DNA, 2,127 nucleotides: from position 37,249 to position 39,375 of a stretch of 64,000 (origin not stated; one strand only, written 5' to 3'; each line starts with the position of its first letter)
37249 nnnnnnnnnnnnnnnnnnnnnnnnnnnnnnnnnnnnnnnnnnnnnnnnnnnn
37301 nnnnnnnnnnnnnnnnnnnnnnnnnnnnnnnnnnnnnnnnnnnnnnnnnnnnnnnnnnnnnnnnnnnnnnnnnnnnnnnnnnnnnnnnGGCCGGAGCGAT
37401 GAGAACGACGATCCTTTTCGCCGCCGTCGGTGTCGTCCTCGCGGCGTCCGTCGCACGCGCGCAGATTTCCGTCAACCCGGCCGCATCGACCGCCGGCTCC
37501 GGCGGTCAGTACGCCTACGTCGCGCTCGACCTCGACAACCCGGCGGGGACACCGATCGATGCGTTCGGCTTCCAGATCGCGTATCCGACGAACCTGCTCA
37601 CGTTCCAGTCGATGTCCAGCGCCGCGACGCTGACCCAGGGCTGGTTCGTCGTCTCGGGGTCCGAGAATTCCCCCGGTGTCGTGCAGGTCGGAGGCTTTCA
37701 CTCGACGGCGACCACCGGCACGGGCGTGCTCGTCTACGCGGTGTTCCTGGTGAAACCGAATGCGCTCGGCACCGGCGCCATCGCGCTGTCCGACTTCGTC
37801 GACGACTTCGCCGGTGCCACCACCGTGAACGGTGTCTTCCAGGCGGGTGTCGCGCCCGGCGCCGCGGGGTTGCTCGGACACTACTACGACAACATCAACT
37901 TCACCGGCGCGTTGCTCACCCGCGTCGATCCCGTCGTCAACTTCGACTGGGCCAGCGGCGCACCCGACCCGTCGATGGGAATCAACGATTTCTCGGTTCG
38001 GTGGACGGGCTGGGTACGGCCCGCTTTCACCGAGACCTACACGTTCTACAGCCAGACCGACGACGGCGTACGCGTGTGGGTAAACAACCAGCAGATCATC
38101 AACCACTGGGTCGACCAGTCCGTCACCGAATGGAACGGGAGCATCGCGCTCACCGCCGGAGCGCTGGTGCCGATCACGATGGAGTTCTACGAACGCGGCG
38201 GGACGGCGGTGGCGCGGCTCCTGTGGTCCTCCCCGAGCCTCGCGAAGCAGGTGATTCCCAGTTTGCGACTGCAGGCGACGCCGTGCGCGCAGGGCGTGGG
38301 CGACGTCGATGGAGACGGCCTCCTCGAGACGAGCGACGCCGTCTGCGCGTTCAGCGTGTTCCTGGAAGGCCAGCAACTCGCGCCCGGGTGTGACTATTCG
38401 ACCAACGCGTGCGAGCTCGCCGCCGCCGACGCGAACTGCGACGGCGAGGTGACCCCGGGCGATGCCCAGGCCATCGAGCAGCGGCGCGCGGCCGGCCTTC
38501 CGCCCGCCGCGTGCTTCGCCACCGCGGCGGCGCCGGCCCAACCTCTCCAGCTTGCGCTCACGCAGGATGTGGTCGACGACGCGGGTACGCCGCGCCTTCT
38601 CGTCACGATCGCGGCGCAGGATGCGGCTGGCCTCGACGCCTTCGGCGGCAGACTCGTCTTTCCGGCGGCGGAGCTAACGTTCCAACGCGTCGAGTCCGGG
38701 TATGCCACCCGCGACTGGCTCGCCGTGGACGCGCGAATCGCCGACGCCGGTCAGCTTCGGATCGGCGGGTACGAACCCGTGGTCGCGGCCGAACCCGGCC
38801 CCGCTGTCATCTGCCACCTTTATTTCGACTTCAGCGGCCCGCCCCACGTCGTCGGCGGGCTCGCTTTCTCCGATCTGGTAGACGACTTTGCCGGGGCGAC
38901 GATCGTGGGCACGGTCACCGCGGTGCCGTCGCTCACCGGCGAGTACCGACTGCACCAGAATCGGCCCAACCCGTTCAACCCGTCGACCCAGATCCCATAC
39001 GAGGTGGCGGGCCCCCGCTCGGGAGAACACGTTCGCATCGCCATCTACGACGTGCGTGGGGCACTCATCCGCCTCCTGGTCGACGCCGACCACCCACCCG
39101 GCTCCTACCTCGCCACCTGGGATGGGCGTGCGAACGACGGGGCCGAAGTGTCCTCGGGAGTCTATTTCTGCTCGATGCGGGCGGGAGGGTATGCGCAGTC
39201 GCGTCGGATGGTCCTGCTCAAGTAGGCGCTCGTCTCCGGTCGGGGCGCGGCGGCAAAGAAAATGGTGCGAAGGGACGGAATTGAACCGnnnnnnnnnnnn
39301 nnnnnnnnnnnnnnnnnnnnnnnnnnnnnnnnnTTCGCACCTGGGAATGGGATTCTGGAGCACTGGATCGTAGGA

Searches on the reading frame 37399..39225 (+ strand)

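Call 22: search_protein_families(library=pfam, proteins=[window:37399-39225:+], max_evalue=0.001)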
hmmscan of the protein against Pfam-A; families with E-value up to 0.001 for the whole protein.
window:37399-39225:+ (608 aa): 3 families
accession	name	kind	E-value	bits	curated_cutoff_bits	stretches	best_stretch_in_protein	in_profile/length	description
PF07691.17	PA14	-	5.1e-22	78.7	24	1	155-287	2-144/147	PA14 domain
PF13860.13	FlgD_ig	-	1.1e-06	29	27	1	535-595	15-75/79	FlgD Ig-like domain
PF10528.15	GLEYA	-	1.2e-06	29.2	26.2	1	198-271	1-84/91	GLEYA domain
